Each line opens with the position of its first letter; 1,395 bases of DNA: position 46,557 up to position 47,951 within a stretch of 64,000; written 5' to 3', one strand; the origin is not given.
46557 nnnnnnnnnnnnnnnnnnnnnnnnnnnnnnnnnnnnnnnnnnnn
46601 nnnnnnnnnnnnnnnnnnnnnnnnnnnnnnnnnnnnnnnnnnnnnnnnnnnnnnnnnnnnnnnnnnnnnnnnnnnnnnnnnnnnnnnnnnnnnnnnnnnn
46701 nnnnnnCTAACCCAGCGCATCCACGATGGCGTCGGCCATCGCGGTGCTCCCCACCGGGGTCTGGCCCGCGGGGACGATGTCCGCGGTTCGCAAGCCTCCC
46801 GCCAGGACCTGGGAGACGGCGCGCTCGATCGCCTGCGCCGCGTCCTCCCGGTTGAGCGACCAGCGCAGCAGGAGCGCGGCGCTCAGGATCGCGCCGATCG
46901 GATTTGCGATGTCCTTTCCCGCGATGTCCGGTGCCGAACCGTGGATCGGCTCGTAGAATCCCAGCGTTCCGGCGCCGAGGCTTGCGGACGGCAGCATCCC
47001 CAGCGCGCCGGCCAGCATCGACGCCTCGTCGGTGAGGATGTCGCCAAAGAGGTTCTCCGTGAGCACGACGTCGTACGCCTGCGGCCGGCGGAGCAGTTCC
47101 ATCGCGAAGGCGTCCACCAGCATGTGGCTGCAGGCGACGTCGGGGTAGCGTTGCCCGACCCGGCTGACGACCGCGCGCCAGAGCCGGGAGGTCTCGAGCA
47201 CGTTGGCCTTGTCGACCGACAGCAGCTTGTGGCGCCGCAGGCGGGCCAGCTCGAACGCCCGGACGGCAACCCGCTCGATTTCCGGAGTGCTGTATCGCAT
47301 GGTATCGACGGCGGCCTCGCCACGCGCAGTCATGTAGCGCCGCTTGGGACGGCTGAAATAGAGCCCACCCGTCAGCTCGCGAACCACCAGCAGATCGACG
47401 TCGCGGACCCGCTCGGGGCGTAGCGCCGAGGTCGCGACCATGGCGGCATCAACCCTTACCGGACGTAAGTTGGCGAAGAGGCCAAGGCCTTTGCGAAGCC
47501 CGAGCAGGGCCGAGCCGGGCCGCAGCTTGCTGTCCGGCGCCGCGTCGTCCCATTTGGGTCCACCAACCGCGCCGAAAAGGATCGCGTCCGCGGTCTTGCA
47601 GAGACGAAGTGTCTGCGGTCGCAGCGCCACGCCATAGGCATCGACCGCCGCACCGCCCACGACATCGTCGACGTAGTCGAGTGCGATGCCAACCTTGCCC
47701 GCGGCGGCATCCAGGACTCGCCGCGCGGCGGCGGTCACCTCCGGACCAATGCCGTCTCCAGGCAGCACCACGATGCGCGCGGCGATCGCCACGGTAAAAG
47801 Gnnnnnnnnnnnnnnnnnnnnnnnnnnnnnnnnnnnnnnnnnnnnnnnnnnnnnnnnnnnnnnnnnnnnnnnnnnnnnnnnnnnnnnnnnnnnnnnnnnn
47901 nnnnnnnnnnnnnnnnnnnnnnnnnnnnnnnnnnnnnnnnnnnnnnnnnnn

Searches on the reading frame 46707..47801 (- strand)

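Call 16: search_protein_families(library=pfam, proteins=[window:46707-47801:-], max_evalue=0.00001)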
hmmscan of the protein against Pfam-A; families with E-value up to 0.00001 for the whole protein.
window:46707-47801:- (364 aa): 1 family
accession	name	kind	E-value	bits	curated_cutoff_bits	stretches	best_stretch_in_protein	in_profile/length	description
PF00180.25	Iso_dh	-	7.5e-125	417.2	27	1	10-359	2-348/348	Isocitrate/isopropylmalate dehydrogenase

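Call 88: search_protein_families(library=ncbifam, proteins=[window:46707-47801:-], max_evalue=1e-20)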
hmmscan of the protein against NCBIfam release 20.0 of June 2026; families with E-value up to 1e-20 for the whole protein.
window:46707-47801:- (364 aa): 15 families
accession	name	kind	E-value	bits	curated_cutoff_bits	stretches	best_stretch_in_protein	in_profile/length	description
TIGR00169.1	leuB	equivalog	4.7e-137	456.7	353.2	1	9-358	1-348/349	3-isopropylmalate dehydrogenase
TIGR02088.1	LEU3_arch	subfamily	6.8e-78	262.1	409.8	1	10-342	1-310/324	isopropylmalate/isohomocitrate dehydrogenases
NF002898.0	PRK03437.1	equivalog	4.3e-72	243.3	393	1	8-338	5-328/347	3-isopropylmalate dehydrogenase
NF040626.1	AksF2_Meth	equivalog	7.9e-71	239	540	1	9-360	3-327/333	homoisocitrate dehydrogenase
NF040619.1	AksF_Meth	equivalog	9.7e-69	232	500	1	9-342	3-330/343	homoisocitrate dehydrogenase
TIGR02089.1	TTC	equivalog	2.7e-67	227.2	470.4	1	9-359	5-348/352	tartrate dehydrogenase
NF006048.0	PRK08194.1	equivalog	4.5e-60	203.6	501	1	8-348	4-338/352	tartrate dehydrogenase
NF006529.0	PRK08997.1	equivalog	7.5e-60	202.6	510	1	9-360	5-332/335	isocitrate dehydrogenase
NF006673.0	PRK09222.1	equivalog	2.4e-58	198.3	509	1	8-364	5-342/482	NADP-dependent isocitrate dehydrogenase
NF040855.1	iso_homocit_dh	equivalog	3.7e-58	197.4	680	1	9-342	3-302/345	isocitrate--homoisocitrate dehydrogenase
TIGR02924.1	ICDH_alpha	equivalog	1.3e-46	159.6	561.35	1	9-364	2-338/473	isocitrate dehydrogenase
TIGR00175.1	mito_nad_idh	equivalog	1.6e-45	155.7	432.4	1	10-348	6-323/334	isocitrate dehydrogenase (NAD(+))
TIGR00183.1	prok_nadp_idh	equivalog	2e-31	109.3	567.3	1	221-363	274-416/417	isocitrate dehydrogenase (NADP(+))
NF005036.0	PRK06451.1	equivalog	2.3e-29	102.4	484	1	226-361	272-406/412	NADP-dependent isocitrate dehydrogenase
NF005425.0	PRK07006.1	equivalog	3.5e-25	88.6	490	0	222-360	275-413/416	NADP-dependent isocitrate dehydrogenase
